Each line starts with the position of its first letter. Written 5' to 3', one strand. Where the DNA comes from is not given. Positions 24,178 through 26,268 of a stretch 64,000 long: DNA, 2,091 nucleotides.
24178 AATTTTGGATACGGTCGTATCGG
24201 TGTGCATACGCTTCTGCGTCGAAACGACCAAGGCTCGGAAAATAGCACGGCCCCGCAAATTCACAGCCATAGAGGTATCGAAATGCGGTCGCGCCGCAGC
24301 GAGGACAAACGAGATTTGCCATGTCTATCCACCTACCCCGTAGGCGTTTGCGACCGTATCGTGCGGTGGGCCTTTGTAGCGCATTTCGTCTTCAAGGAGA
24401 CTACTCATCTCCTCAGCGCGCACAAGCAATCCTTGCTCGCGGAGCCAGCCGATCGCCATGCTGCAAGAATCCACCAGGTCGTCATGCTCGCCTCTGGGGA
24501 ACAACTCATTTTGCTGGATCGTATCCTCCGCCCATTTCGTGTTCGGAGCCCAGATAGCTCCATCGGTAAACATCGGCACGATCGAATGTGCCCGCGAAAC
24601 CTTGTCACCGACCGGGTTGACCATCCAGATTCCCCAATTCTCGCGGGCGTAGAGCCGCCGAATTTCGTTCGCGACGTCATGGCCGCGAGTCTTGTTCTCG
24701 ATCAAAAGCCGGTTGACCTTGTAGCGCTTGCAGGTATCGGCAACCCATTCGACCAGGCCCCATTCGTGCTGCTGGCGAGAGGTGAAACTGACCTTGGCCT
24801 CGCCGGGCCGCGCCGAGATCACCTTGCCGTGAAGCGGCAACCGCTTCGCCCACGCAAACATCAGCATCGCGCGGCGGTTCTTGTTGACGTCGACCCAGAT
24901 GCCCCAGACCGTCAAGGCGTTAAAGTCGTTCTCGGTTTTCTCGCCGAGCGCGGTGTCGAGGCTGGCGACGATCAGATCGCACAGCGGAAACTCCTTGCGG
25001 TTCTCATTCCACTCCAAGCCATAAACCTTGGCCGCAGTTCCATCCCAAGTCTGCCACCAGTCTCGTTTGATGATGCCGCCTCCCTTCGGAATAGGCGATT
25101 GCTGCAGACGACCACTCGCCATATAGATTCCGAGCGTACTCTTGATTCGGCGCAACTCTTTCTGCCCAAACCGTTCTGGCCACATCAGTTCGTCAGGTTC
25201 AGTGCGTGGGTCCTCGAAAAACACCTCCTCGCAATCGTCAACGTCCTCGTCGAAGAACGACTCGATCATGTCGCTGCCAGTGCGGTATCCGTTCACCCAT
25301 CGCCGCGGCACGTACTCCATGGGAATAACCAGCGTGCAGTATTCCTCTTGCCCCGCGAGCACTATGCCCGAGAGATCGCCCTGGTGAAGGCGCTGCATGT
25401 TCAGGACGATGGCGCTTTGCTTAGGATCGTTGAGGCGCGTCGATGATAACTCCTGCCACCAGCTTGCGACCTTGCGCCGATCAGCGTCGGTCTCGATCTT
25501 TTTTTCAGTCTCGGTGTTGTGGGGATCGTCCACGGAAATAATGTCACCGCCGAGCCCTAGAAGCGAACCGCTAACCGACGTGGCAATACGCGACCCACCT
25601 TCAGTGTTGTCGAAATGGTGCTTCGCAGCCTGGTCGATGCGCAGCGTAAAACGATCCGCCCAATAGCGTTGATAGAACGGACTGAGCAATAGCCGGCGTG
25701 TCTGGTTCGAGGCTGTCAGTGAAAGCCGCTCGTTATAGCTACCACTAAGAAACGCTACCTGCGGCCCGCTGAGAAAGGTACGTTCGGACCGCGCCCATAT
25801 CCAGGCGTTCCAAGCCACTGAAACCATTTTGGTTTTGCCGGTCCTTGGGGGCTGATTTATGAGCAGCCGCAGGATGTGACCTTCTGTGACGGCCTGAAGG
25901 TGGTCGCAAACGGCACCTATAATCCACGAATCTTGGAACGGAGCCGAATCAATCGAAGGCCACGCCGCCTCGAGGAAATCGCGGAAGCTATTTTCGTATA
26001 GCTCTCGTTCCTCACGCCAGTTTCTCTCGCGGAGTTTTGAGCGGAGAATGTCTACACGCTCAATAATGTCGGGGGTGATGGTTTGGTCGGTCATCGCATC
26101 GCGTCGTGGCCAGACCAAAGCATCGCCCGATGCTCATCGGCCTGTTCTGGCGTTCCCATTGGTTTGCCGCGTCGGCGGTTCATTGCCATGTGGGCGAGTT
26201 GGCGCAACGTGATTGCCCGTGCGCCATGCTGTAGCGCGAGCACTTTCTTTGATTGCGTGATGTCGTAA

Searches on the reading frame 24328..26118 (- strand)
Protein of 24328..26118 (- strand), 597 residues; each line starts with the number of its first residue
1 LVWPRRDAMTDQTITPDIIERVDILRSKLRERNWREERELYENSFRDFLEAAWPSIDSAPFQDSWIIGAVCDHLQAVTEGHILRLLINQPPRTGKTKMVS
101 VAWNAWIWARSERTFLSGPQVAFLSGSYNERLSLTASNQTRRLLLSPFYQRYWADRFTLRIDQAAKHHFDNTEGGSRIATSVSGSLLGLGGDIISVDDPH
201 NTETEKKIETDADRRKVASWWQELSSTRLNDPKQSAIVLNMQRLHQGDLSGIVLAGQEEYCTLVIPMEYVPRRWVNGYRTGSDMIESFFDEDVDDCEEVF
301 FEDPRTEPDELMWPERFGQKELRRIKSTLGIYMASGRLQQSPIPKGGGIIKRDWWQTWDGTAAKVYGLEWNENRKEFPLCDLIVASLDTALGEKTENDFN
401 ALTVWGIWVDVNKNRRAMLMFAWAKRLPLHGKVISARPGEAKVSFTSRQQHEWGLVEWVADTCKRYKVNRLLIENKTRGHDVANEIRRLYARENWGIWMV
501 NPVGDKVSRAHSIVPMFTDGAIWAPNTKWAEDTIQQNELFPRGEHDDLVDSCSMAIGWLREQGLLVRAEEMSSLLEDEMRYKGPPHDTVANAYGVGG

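Call 49: search_protein_families(library=pfam, proteins=[window:24328-26118:-], max_evalue=0.001)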
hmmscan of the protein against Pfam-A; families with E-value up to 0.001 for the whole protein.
window:24328-26118:- (597 aa): 1 family
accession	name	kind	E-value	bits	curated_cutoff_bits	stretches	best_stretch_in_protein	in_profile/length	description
PF17289.8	Terminase_6C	-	5.4e-07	30.1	22.6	1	459-556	46-152/155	Terminase RNaseH-like domain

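Call 50: search_protein_families(library=phrogs, proteins=[window:24328-26118:-], max_evalue=0.001)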
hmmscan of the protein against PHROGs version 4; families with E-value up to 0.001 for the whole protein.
window:24328-26118:- (597 aa): 6 families
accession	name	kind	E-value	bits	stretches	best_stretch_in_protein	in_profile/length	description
phrog_38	-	head and packaging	4e-75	254.9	1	31-566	266-710/760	terminase large subunit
phrog_4758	-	head and packaging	2.1e-39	136.3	1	30-264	5-228/243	terminase large subunit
phrog_5573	-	head and packaging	4.1e-27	96.2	2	457-560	129-235/250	terminase large subunit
phrog_979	-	head and packaging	1.8e-06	28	1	377-562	430-602/642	terminase large subunit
phrog_12171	-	head and packaging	0.00012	23.2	1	503-565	39-101/110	terminase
phrog_30251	-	head and packaging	0.00027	20.3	1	69-257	42-225/799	terminase large subunit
